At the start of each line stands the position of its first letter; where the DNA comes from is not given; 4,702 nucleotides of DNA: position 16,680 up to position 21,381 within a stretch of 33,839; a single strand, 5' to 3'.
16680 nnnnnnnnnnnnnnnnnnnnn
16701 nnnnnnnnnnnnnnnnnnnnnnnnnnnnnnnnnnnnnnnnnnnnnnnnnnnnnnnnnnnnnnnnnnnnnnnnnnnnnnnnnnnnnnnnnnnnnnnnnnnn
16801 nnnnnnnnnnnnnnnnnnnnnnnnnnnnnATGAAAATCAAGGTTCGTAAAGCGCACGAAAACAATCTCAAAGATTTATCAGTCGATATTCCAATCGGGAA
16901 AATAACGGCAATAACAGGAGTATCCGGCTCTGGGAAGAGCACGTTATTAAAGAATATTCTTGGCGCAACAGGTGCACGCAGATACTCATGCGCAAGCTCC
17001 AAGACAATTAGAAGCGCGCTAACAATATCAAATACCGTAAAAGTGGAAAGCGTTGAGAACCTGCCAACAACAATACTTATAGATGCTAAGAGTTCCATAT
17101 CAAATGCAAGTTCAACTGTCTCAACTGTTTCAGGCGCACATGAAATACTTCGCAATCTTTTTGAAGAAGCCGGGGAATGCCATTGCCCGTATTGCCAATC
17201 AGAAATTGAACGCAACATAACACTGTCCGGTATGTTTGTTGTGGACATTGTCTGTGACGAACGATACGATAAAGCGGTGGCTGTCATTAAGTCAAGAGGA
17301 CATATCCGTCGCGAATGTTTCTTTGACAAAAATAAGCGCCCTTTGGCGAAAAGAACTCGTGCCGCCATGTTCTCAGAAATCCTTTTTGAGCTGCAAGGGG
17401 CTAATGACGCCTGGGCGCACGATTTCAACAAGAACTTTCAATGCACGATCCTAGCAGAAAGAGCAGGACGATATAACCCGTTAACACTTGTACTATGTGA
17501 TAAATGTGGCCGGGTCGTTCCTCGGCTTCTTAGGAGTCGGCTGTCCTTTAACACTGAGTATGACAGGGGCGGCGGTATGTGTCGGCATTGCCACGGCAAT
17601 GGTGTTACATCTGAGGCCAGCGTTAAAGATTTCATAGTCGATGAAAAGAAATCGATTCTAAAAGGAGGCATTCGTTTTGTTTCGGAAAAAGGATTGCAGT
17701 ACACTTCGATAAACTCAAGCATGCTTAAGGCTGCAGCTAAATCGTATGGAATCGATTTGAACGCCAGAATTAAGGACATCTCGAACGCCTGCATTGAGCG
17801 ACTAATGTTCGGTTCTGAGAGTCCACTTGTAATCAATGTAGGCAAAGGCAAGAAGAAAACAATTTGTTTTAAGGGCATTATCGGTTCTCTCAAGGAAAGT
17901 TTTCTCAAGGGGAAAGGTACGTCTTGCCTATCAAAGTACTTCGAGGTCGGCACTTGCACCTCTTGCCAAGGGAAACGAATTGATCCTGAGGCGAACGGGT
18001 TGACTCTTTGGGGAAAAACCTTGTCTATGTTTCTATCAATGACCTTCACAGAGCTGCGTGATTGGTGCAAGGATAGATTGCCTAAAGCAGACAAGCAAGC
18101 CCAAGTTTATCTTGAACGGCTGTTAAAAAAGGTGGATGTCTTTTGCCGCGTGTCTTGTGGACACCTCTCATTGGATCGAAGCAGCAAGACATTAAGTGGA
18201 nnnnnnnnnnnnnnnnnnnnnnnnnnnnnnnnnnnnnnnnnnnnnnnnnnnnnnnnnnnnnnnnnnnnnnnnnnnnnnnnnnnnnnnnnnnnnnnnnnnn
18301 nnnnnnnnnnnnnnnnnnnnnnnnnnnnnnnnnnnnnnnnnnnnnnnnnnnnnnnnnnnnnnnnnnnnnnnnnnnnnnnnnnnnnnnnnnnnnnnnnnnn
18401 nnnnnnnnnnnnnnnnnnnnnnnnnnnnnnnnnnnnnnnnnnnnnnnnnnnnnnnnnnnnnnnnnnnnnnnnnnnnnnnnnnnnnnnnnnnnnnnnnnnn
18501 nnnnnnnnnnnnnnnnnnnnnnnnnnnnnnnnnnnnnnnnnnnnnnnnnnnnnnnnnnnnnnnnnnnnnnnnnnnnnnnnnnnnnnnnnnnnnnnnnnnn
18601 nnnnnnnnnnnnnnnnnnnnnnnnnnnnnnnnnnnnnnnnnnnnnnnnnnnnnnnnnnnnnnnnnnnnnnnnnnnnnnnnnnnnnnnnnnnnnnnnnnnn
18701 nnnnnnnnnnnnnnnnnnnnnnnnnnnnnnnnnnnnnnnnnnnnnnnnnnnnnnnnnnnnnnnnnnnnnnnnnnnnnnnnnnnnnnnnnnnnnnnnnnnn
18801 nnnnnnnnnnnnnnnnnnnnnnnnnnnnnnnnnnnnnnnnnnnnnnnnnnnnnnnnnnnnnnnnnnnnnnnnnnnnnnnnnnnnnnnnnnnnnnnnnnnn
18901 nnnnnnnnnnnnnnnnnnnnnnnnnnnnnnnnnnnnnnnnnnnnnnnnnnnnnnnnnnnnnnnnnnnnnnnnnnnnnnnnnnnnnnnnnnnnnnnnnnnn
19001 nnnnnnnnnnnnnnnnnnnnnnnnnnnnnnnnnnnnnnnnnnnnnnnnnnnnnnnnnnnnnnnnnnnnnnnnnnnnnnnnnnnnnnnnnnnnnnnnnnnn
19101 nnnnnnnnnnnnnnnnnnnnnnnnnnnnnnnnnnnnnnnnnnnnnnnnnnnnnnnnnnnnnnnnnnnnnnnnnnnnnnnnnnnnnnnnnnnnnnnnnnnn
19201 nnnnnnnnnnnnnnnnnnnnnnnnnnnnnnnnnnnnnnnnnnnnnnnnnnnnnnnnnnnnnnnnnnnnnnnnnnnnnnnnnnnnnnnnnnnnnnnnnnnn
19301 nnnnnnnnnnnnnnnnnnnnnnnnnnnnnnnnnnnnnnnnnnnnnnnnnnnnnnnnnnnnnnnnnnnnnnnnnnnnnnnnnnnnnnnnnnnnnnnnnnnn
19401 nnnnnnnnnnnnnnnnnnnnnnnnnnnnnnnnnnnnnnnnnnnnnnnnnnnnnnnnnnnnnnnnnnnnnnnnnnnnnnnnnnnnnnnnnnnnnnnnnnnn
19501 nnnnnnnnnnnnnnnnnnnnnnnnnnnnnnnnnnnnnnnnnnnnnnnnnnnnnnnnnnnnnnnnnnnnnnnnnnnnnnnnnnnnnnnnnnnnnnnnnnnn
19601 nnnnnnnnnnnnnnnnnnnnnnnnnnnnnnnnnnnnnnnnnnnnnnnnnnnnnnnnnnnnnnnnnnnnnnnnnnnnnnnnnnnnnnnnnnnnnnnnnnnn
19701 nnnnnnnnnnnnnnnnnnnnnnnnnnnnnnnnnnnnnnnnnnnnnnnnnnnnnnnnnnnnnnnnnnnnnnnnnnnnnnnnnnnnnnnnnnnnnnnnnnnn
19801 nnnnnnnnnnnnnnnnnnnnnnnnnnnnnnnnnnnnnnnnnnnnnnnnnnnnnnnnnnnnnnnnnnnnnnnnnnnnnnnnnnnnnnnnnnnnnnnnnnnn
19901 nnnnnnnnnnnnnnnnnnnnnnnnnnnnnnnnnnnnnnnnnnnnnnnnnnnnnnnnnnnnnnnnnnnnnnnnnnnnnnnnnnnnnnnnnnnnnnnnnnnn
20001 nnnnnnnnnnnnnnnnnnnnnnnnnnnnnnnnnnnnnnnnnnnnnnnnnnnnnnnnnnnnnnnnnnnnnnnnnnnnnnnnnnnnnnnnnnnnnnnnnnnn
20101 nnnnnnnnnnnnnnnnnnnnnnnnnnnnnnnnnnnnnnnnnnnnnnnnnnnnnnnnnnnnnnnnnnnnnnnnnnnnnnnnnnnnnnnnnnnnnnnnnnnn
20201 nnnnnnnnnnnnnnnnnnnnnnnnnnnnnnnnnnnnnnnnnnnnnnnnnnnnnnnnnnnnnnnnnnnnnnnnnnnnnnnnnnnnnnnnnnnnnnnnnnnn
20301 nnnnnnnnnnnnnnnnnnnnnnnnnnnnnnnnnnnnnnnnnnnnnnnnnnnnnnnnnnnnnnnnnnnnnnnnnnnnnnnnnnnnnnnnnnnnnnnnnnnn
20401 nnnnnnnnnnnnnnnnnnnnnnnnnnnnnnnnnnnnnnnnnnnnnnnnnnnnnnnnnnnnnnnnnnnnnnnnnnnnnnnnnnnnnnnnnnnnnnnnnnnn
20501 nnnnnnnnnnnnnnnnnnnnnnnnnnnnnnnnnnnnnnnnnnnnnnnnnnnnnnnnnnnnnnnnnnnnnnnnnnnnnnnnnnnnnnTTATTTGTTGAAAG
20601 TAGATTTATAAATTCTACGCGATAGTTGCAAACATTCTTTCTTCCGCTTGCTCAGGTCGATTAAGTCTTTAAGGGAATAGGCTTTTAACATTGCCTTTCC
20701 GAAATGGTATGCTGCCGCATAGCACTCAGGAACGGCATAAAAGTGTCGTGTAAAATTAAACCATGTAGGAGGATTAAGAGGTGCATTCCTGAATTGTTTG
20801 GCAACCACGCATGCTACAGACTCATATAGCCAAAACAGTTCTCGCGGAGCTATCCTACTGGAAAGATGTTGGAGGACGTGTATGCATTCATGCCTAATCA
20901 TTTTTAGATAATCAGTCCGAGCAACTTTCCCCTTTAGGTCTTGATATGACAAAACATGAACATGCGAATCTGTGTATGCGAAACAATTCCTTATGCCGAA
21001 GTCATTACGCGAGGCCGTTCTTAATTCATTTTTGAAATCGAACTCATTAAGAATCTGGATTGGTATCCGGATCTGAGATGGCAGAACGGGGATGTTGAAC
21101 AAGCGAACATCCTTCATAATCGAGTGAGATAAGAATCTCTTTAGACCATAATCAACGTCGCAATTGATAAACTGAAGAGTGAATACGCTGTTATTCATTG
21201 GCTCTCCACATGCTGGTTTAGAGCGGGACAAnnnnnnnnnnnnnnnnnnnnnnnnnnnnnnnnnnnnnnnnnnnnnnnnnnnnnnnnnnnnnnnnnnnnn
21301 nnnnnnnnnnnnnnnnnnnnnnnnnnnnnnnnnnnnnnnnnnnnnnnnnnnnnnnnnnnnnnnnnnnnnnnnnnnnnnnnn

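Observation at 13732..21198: AT-rich operon: aromatic-core peptide, two radical-SAM enzymes, an NPP-motif N-methyltransferase and a giant UvrA-like ATPase; candidate undescribed RiPP-type (or nucleic-acid-directed) system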

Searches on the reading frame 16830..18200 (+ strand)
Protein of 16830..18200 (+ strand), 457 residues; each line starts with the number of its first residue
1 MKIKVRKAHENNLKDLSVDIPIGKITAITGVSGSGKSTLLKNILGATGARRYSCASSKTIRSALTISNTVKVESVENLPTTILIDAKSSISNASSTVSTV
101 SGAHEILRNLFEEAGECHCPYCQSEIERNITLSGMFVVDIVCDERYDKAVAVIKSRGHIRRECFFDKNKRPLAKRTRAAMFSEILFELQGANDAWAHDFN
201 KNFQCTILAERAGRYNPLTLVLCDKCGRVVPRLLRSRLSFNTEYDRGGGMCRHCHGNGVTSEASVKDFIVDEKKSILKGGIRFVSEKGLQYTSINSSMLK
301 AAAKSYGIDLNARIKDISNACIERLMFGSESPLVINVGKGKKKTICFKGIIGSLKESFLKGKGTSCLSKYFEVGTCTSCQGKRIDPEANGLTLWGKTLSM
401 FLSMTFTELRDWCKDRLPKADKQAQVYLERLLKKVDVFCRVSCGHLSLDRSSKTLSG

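Call 49: search_solved_structures(query=window:16830-18200:+, max_evalue=1e-10, show_alignments=2)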
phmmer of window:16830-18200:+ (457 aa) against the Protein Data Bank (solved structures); distinct sequences matched with E-value up to 1e-10: 11.
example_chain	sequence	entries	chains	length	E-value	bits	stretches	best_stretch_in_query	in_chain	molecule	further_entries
2r6f_A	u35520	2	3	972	1.8e-47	165.4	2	2-128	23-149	Excinuclease ABC subunit A | Excinuclease ABC, A subunit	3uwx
9gxk_A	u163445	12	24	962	5.1e-43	150.7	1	3-129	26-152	UvrABC system protein A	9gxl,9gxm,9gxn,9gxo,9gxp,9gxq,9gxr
3pih_A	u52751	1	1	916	3.2e-42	148.1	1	3-129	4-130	UvrABC system protein A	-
9gxu_A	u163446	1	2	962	3.5e-42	148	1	3-129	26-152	UvrABC system protein A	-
9gxw_A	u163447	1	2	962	3.5e-42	148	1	3-129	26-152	UvrABC system protein A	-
9ga5_A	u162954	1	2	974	1.1e-34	123.2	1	4-130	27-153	UvrABC system protein A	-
3zqj_A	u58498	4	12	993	1.2e-34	123.1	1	4-130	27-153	UVRABC SYSTEM PROTEIN A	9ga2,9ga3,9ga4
7sh1_A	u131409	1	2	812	4.1e-33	118.1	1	3-118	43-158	Excinuclease ABC subunit UvrA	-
3ux8_A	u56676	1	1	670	3e-30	108.6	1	2-115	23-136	Excinuclease ABC, A subunit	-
6n9l_A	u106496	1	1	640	9.3e-26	93.9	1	3-115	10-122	UvrABC system protein A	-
2vf7_A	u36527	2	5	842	9.5e-26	93.8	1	3-116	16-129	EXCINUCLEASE ABC, SUBUNIT A. | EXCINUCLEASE ABC SUBUNIT A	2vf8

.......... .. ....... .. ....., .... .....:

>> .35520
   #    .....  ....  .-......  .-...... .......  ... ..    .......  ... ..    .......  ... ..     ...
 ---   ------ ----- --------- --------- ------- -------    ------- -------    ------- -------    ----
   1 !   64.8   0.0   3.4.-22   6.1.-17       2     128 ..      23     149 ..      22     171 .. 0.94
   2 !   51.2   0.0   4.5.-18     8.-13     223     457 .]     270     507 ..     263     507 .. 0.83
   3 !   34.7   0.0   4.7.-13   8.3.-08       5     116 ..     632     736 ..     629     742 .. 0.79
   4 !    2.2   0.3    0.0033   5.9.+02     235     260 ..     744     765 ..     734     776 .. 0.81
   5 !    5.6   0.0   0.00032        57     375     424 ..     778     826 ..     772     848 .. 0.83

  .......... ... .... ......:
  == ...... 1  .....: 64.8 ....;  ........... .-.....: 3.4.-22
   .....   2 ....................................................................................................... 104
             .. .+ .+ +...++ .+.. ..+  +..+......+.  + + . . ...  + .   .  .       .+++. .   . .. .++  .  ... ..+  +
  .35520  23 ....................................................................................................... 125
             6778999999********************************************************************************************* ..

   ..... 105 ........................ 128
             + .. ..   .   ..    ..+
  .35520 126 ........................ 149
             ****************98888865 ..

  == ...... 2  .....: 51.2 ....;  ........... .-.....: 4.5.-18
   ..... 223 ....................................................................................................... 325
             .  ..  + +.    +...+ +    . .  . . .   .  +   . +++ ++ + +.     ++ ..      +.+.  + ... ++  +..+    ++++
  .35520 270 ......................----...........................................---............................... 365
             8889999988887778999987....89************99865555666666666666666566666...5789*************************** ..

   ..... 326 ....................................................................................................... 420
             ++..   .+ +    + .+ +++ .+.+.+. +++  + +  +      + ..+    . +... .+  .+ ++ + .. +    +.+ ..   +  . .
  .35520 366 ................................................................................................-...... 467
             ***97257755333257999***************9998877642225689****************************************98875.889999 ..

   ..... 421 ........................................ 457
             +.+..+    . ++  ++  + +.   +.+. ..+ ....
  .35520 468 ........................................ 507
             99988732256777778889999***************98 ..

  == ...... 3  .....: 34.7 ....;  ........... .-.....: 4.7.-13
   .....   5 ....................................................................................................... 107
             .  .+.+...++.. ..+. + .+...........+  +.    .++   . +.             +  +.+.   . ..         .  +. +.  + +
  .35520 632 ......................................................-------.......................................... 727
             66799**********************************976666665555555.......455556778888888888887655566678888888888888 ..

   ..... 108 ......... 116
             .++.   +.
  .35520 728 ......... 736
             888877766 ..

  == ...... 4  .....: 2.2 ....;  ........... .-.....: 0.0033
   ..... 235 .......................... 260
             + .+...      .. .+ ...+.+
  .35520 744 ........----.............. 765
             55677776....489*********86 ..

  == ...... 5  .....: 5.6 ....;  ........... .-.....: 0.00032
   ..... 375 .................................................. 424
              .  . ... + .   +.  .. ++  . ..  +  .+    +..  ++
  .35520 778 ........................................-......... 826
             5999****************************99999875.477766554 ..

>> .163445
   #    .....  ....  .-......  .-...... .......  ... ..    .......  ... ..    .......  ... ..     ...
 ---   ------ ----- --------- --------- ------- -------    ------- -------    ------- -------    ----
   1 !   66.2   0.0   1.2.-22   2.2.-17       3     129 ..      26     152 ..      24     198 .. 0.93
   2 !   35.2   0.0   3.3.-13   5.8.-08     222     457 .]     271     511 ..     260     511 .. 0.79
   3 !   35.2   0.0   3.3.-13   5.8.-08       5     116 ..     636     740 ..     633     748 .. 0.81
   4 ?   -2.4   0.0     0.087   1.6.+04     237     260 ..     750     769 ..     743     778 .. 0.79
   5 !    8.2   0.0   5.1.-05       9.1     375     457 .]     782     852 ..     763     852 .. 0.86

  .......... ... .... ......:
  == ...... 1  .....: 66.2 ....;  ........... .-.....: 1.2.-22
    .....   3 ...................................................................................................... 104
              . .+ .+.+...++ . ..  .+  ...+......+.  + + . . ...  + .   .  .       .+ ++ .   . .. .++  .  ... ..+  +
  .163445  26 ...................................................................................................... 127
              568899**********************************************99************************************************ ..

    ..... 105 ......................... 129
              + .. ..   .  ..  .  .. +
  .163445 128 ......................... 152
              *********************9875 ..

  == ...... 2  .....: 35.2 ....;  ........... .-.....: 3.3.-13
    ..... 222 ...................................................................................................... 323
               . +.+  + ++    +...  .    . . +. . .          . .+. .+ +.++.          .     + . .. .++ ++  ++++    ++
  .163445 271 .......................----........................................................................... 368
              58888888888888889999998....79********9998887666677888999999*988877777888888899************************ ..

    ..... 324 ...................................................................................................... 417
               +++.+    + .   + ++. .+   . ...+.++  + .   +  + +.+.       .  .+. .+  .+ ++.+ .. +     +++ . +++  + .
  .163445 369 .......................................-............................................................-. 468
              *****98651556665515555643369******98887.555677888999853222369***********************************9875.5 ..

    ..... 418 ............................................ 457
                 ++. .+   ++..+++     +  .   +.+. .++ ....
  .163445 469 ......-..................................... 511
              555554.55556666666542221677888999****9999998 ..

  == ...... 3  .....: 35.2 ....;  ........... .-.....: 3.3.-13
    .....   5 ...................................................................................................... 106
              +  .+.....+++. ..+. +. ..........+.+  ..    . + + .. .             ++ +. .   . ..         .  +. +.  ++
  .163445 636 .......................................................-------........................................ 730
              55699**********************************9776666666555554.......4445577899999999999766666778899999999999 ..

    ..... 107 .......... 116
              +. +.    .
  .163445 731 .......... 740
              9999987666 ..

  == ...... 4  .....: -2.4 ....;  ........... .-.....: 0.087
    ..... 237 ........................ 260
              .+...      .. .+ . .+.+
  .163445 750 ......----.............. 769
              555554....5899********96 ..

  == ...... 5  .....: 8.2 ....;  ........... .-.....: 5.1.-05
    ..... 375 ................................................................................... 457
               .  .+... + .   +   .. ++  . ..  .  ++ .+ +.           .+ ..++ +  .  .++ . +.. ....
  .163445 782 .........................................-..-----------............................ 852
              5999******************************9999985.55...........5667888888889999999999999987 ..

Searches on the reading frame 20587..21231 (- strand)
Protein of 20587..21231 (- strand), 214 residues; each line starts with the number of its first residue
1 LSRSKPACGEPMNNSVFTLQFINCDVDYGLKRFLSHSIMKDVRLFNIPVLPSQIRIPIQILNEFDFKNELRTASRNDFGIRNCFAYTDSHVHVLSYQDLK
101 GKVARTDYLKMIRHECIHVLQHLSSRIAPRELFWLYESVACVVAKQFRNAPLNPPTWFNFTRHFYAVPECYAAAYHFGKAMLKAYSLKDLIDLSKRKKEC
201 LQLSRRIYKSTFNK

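Call 3: search_protein_families(library=pfam, proteins=[window:20587-21231:-], max_evalue=0.01)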
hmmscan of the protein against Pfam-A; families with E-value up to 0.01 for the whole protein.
window:20587-21231:- (214 aa): 0 families

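Call 4: search_protein_families(library=padloc, proteins=[window:20587-21231:-], max_evalue=0.01)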
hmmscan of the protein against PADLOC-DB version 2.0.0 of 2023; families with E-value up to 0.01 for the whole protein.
window:20587-21231:- (214 aa): 0 families

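Call 5: search_protein_families(library=ncbifam, proteins=[window:20587-21231:-], max_evalue=0.01)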
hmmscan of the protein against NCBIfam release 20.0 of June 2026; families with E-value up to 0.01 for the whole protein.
window:20587-21231:- (214 aa): 0 families

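Call 39: find_homologous_proteins(query=window:20590-21198:-, max_evalue=0.001)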
Query window:20590-21198:- (203 aa): 5 proteins with E <= 0.001 among 33 candidates.
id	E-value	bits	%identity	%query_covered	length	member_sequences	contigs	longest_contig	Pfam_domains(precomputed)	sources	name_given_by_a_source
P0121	4.0e-130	450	97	100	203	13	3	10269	-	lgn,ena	-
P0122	4.6e-112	391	83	100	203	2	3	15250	-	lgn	-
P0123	1.7e-103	363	77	100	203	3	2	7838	-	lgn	-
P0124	2.5e-70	255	56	99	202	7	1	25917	-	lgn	-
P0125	6.3e-34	136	38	100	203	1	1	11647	-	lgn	-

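Call 43: search_solved_structures(query=A4, max_evalue=10)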
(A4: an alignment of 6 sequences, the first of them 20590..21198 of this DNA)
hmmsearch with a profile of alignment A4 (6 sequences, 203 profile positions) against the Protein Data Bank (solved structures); distinct sequences matched with E-value up to 10: 3.
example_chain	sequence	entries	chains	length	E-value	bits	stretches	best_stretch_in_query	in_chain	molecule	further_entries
1tje_A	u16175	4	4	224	0.59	12.9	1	95-121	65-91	Threonyl-tRNA synthetase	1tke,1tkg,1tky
7aoi_AN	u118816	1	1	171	1.1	12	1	107-128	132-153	50S ribosomal protein L13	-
6hiv_AN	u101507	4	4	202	1.3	11.7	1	107-128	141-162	50S ribosomal protein L13, putative | uL13m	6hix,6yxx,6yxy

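Call 56: predict_structure(alignment_id=A4)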
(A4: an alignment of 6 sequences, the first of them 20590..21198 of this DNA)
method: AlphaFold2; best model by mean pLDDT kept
length: 203 residues; sequences in the alignment: 6
mean_pLDDT: 79.5   pTM: 0.78
mean pLDDT of the five models: 79.5, 77.5, 67.8, 63.9, 59.6
residues with pLDDT >= 90: 60; 70-90: 95; 50-70: 37; < 50: 11
segments of 3 or more residues with pLDDT < 50: 1-4, 64-69
pLDDT, mean of each block of 10 residues (from residue 1): 51 62 75 67 68 80 52 70 83 84 86 84 92 81 92 87 94 93 93 96 75
secondary structure, 60 per line:
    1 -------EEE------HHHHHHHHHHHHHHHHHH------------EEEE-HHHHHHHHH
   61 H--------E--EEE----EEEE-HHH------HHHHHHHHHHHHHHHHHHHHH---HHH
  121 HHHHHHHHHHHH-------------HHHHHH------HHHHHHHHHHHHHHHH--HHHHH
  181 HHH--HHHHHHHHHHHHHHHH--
elements in order: E8-10 H17-34 E47-50 H52-61 E73-75 E80-83 H94-114 H118-132 H146-151 H158-173 H176-183 H186-201

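Call 59: fold_search(model_id=the predicted structure, library=pdb)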
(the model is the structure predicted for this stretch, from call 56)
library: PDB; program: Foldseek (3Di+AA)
matches with E <= 10: 99; with E <= 0.001: 0
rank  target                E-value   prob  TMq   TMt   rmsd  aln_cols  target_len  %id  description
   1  4ar9_A                4.2e-03  1.00  0.56  0.33   6.8       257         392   12  Crystal structure of the peptidase domain of collagenase T from Clostridium tetani at 1.69 angstrom resolution. (released 2013-06-05)
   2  4ar8_A                5.2e-03  1.00  0.58  0.34   6.5       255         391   12  Crystal structure of the peptidase domain of collagenase T from Clostridium tetani complexed with the peptidic inhibit (released 2013-06-05)
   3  4ar8_B                6.4e-03  1.00  0.56  0.33   6.9       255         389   14  Crystal structure of the peptidase domain of collagenase T from Clostridium tetani complexed with the peptidic inhibit (released 2013-06-05)
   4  7zbv                  7.1e-03  0.99  0.42  0.25  10.7       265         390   12  Crystal structure of the peptidase domain of collagenase G from Clostridium histolyticum in complex with a diphosphonate (released 2022-11-09)
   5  2y6i_A                3.3e-02  0.97  0.44  0.17   9.5       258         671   11  Crystal Structure of Collagenase G from Clostridium histolyticum in complex with Isoamylphosphonyl-Gly-Pro-Ala at 3.25 (released 2011-09-28)
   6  2y50                  3.5e-02  0.94  0.42  0.16   9.8       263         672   14  Crystal Structure of Collagenase G from Clostridium histolyticum at 2. 80 Angstrom Resolution (released 2011-09-28)
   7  9cme                  1.7e-01  0.97  0.62  0.22   5.6       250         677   16  Room Temperature Crystal Structure of Collagenase ColH from Hathewaya histolytica at 2.7 Angstrom resolution (released 2026-01-14)
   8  4are                  2.2e-01  0.75  0.44  0.17   9.6       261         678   13  Crystal structure of the collagenase Unit of collagenase G from Clostridium histolyticum at 2.19 angstrom resolution. (released 2013-06-05)
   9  1pwu_B                2.8e-01  0.35  0.33  0.13  10.6       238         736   13  Crystal Structure of Anthrax Lethal Factor complexed with (3-(N-hydroxycarboxamido)-2-isobutylpropanoyl-Trp-methylamid (released 2004-02-03)
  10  7edx_B                4.7e-01  0.23  0.35  0.11  11.3       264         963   11  p53-bound TFIID-based core PIC on HDM2 promoter (released 2021-05-05)
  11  1pwv_B                5.5e-01  0.21  0.32  0.12  10.8       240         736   12  Crystal structure of Anthrax Lethal Factor wild-type protein complexed with an optimised peptide substrate. (released 2004-02-03)
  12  6r4w_A                7.5e-01  0.25  0.36  0.37   9.8       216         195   17  Crystal structure of apo PPEP-1(E143A/Y178F) in complex with substrate peptide Ac-EVNAPVP-CONH2 (released 2019-06-12)
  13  6r51_A                7.9e-01  0.25  0.36  0.37  10.0       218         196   17  Crystal structure of apo PPEP-1(E143A/Y178F) in complex with fibrinogen-derived substrate peptide Ac-SLRPAPP-CONH2 (released 2019-06-12)
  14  1pwp_A                7.9e-01  0.18  0.32  0.13  11.2       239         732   12  Crystal Structure of the Anthrax Lethal Factor complexed with Small Molecule Inhibitor NSC 12155 (released 2004-01-13)
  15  6r5c_A                8.3e-01  0.28  0.38  0.39   9.9       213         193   17  Crystal structure of PPEP-1(W103F/E143A/Y178F) in complex with substrate peptide Ac-EVNPPVP-CONH2 (released 2019-06-12)
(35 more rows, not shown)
